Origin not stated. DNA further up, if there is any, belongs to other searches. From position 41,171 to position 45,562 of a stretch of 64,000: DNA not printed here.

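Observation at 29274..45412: Tandem duplication of a two-gene unit (A1-B1 / A2-B2) with the A-to-B coupling preserved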

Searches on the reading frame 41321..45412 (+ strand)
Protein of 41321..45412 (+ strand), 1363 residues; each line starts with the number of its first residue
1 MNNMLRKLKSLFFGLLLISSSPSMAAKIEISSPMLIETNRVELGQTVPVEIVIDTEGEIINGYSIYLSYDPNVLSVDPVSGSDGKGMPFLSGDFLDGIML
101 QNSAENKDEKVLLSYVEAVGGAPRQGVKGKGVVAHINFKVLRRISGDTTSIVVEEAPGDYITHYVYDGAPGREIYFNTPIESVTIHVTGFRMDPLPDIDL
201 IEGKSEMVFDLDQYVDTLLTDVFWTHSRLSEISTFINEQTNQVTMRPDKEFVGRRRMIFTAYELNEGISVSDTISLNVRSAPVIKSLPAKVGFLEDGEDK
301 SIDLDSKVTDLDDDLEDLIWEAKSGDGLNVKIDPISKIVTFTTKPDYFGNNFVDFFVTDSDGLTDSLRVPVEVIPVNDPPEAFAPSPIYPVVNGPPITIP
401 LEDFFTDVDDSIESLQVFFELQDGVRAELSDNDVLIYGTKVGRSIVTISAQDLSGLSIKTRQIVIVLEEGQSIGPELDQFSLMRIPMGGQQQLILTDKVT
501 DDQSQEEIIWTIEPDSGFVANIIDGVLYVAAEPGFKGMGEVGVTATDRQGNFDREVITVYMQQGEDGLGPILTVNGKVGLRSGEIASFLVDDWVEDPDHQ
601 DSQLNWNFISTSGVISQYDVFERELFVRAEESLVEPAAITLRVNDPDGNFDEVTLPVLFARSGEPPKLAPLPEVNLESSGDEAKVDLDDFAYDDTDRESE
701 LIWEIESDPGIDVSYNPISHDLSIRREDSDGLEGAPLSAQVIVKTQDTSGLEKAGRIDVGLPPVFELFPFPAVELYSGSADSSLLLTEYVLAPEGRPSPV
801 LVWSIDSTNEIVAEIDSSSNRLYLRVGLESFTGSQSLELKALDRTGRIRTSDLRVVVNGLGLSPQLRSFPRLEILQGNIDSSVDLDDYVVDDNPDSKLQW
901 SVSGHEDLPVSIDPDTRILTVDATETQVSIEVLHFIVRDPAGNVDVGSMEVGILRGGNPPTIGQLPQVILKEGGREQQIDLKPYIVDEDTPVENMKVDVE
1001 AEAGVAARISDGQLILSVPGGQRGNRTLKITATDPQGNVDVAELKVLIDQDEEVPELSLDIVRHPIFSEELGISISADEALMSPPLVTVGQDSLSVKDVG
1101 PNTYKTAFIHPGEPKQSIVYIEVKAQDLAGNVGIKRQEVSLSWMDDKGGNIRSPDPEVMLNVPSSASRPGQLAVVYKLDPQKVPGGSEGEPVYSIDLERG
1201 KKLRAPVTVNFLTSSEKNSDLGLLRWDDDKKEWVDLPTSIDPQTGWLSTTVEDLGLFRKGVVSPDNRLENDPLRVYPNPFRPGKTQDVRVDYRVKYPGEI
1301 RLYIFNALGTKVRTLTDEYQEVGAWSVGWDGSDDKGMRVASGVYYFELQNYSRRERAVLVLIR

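Call 4: search_protein_families(library=pfam, proteins=[window:41321-45412:+], max_evalue=0.01)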
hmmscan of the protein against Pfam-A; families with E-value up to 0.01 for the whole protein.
window:41321-45412:+ (1363 aa): 4 families
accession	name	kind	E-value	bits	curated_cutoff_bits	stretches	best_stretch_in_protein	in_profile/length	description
PF13860.13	FlgD_ig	-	3.9e-08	33.6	27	1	1300-1350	25-75/79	FlgD Ig-like domain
PF17963.7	Big_9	-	9.6e-08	33.3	23.6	0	298-370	15-87/89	Bacterial Ig domain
PF00963.24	Cohesin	-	5.4e-07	30.3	24.1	1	36-159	5-120/139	Cohesin domain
PF13585.12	CHU_C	-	0.007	16.9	27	0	1291-1350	21-72/86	CHU_C Type IX secretion signal domain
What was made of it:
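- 41321..45412 (+): B2: paralog of B1 with an N-terminal cohesin (aa ~24-185, nt 41390-41875), one extra domain, a tandem-95/Big_9 stalk and a T9SS-type C-terminal domain. Pfam Cohesin 30.3 bits against a cut-off of 24.1, Big_9 33.3 against 23.6, and FlgD_ig 33.6 against 27 (call 4).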

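Call 13: search_protein_families(library=ncbifam, proteins=[window:41321-45412:+], max_evalue=0.01)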
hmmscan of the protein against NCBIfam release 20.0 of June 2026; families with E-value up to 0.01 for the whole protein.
window:41321-45412:+ (1363 aa): 8 families
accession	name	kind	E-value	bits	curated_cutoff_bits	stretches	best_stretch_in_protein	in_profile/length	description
NF012211.1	tand_rpt_95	domain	7.9e-12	45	90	1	298-382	4-93/98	tandem-95 repeat protein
NF033707.1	T9SS_sortase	equivalog_domain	3.4e-07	28.3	420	1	1262-1352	988-1079/1095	type IX secretion system sortase PorU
NF005176.1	PRK06655.1-1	equivalog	2e-05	24.6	230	1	1299-1351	98-150/197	flagellar hook assembly protein FlgD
NF052228.1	T9SS_PorZ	equivalog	5.5e-05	21.8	260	1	1265-1355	667-747/757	type IX secretion system anionic LPS delivery protein PorZ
NF009276.0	PRK12633.1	equivalog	0.0036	17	383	0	1299-1349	130-180/234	flagellar basal body rod modification protein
NF009277.0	PRK12634.1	equivalog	0.004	17.3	333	0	1298-1344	122-168/221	flagellar basal body rod modification protein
TIGR04183.1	Por_Secre_tail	domain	0.0066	16.4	23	0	1275-1350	1-60/72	T9SS type A sorting domain-containing protein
NF009453.0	PRK12813.1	equivalog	0.0081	15.7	264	0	1304-1354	130-177/223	flagellar basal body rod modification protein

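Call 24: find_homologous_proteins(query=window:41321-45412:+, max_evalue=0.00001)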
Query window:41321-45412:+ (1363 aa): 83 proteins with E <= 0.00001 among 8000 candidates.
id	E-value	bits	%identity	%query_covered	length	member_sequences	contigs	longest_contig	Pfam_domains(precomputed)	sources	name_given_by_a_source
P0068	0.0e+0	3024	100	100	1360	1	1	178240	PF17963.8,PF00963.25,PF13860.13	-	-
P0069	0.0e+0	2593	85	100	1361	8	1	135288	PF17963.8,PF00963.25,PF13860.13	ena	-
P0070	0.0e+0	2370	76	100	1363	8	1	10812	PF17963.8,PF00963.25,PF13860.13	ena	-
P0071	0.0e+0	2311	74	100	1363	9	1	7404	PF17963.8,PF00963.25,PF13860.13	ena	-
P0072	0.0e+0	1379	47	98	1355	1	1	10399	PF17963.8,PF13860.13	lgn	-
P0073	0.0e+0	1302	45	100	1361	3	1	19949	PF17963.8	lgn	-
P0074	0.0e+0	1206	43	100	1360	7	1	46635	PF17963.8,PF13860.13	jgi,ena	-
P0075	0.0e+0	1186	43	97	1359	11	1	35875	PF17963.8,PF13860.13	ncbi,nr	ncbi:MAG TPA: hypothetical protein EYQ18_06160 [Candidatus Handelsmanbacteria bacterium]|nr:hypothet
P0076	0.0e+0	1166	42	100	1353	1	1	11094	PF17963.8,PF13860.13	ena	-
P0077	0.0e+0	1150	41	100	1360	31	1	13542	PF17963.8,PF13860.13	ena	-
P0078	0.0e+0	1137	43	97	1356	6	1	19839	PF17963.8,PF13860.13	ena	-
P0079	0.0e+0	1134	42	97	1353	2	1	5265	PF17963.8,PF13860.13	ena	-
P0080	0.0e+0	1121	42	97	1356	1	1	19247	PF17963.8,PF13860.13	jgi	jgi:hypothetical protein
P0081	0.0e+0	1117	42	97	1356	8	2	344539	PF17963.8,PF13860.13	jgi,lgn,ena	-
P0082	0.0e+0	1116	42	97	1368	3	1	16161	PF17963.8,PF13860.13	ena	-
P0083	6.6e-298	1010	39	97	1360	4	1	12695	PF17963.8,PF13860.13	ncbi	-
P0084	5.3e-294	997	40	98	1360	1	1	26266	PF22352.3,PF17963.8,PF13860.13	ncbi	ncbi:MAG: Ig-like domain-containing protein [Gemmatimonadota bacterium]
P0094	4.4e-102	361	23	64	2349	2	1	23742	PF15418.13,PF17892.8,PF02494.23,PF17803.8,PF11614.15,PF22352.3,PF25645.2,PF17963.8,PF02831.21,PF18957.7,PF19582.5,PF19077.7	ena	-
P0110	3.3e-68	249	22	58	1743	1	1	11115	PF11614.15,PF15418.13,PF22352.3,PF17963.8,PF17892.8,PF02494.23,PF18957.7,PF17803.8,PF05506.18,PF19077.7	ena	-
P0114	1.6e-54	204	23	57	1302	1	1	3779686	PF22352.3,PF17963.8,PF18962.8,PF13860.13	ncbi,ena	-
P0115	2.3e-54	203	23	66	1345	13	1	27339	PF17963.8,PF13860.13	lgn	-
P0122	9.5e-32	128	24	45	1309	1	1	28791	PF17963.8,PF13860.13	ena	-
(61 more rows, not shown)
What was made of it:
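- Closest known: Tandem-95 repeat / Big_9 / cadherin-like T9SS adhesins of FCB-group bacteria. Same: Fibrobacter tandem-95 proteins are distant hits of B2 (P0094-P0110, call 24).
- Checked: Caveat: a second in-frame ATG lies at 41330, and a public gene call starts B2 there (P0068, 1360 aa, call 24).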

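Call 38: find_encoding_contigs(protein=P0114, flank=10000, max_places=1)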
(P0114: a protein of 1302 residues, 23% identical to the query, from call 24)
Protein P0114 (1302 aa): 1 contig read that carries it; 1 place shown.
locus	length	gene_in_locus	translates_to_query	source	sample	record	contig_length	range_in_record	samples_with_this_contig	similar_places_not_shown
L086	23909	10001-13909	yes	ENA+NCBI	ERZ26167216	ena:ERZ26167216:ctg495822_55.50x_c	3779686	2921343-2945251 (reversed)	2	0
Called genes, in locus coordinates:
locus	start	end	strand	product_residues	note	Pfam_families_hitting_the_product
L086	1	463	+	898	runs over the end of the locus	PF01624:MutS_I, PF05188:MutS_II, PF05192:MutS_III, PF05190:MutS_IV, PF00488:MutS_V, PF27441:MutS_C (weak)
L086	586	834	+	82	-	-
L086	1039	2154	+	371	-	-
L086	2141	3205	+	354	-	-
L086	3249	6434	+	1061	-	-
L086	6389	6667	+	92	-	-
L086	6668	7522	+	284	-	-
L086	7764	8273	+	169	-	-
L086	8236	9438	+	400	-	PF13620:CarboxypepD_reg (weak), PF13715:CarbopepD_reg_2 (weak), PF13585:CHU_C (faint), PF13860:FlgD_ig, PF18962:Por_Secre_tail (weak)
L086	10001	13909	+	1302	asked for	PF17963:Big_9 (faint), PF22352:K319L-like_PKD (faint), PF18962:Por_Secre_tail (weak), PF13860:FlgD_ig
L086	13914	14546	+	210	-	PF07719:TPR_2 (faint)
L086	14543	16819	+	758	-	-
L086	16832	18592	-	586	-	PF13519:VWA_2, PF13620:CarboxypepD_reg (faint)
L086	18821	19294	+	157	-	PF00460:Flg_bb_rod, PF22692:LlgE_F_G_D1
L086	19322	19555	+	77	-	PF06429:Flg_bbr_C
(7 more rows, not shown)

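Call 39: find_encoding_contigs(protein=P0122, flank=10000, max_places=1)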
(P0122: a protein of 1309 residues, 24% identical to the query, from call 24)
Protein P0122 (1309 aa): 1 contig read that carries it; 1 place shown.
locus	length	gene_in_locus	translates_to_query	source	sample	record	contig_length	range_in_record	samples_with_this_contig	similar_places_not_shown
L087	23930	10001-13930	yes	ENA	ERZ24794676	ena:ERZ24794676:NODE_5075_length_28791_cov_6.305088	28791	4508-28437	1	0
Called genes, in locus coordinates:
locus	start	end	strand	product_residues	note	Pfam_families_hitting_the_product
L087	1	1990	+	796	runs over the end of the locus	PF01588:tRNA_bind, PF03483:B3_4, PF03484:B5, PF17759:tRNA_synthFbeta, PF03147:FDX-ACB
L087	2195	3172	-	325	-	PF13489:Methyltransf_23 (weak), PF08241:Methyltransf_11, PF08242:Methyltransf_12 (weak), PF13649:Methyltransf_25, PF13847:Methyltransf_31 (weak)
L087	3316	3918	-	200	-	PF01726:LexA_DNA_bind, PF00717:Peptidase_S24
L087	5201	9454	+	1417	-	PF00963:Cohesin, PF13860:FlgD_ig (weak), PF18962:Por_Secre_tail (weak)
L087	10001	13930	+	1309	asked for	PF17963:Big_9, PF13860:FlgD_ig (weak)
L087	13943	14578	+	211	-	-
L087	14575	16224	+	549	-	-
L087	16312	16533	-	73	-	-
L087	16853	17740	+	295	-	PF13406:SLT_2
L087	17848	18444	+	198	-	-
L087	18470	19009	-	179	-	PF01661:Macro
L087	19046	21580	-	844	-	PF22124:Glyco_hydro_95_cat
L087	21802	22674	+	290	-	PF08551:DUF1751, PF01694:Rhomboid, PF20216:DUF6576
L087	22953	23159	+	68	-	-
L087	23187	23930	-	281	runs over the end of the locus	-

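Call 40: find_encoding_contigs(protein=P0115, flank=10000, max_places=1)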
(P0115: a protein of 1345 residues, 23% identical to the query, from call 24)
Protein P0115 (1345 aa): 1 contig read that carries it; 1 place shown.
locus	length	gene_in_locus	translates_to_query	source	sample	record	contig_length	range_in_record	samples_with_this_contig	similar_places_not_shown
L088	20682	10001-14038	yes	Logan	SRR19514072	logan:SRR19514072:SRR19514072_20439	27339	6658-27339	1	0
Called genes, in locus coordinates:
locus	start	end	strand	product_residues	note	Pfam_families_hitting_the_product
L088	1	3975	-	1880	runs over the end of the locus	PF13860:FlgD_ig (weak)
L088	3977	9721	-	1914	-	PF13860:FlgD_ig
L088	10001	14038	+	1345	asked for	PF17963:Big_9 (faint), PF13860:FlgD_ig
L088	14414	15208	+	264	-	PF04445:SAM_MT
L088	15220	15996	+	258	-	PF01261:AP_endonuc_2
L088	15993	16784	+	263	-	PF05721:PhyH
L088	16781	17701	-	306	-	PF00034:Cytochrom_C (faint)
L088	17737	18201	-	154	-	PF01322:Cytochrom_C_2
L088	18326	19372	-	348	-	PF01408:GFO_IDH_MocA, PF03447:NAD_binding_3 (faint), PF02894:GFO_IDH_MocA_C, PF22725:GFO_IDH_MocA_C3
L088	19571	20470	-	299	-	PF14100:DUF6807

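Call 53: search_solved_structures(query=A4, max_evalue=1)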
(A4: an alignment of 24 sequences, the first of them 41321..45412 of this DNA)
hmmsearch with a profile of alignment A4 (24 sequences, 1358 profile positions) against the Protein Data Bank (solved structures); distinct sequences matched with E-value up to 1: 7.
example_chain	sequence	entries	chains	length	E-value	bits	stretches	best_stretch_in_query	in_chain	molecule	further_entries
6nz0_Z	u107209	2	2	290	0.0013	19.2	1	300-469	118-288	Dyslexia-associated protein KIAA0319-like protein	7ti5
3c12_A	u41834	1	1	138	0.0053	17.2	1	1290-1347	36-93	Flagellar protein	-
6psf_U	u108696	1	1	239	0.0096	16.4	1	339-382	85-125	Cadherin-related family member 3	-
3osv_A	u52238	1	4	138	0.038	14.4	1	1292-1345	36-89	Flagellar basal-body rod modification protein FlgD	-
6ppo_U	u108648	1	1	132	0.1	13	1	339-382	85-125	Cadherin-related family member 3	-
7knv_A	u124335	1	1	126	0.17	12.2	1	338-380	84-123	Cadherin-related family member 3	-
7eh9_A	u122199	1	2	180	0.2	12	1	1294-1345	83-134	Basal-body rod modification protein FlgD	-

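Call 84: search_protein_families(library=pfam, proteins=[L087:5201-9454:+], max_evalue=0.01)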
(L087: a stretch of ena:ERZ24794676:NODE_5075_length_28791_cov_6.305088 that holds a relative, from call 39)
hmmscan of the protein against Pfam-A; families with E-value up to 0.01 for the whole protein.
L087:5201-9454:+ (1417 aa): 4 families
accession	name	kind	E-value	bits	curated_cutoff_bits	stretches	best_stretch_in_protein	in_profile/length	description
PF00963.24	Cohesin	-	5.5e-12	46.5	24.1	1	1198-1306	8-123/139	Cohesin domain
PF13860.13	FlgD_ig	-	1.1e-07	32.1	27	1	1353-1404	24-75/79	FlgD Ig-like domain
PF18962.6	Por_Secre_tail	-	2.7e-06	28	27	1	1334-1413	2-73/75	Secretion system C-terminal sorting domain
PF13585.12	CHU_C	-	0.00093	19.7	27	1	1348-1404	23-72/86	CHU_C Type IX secretion signal domain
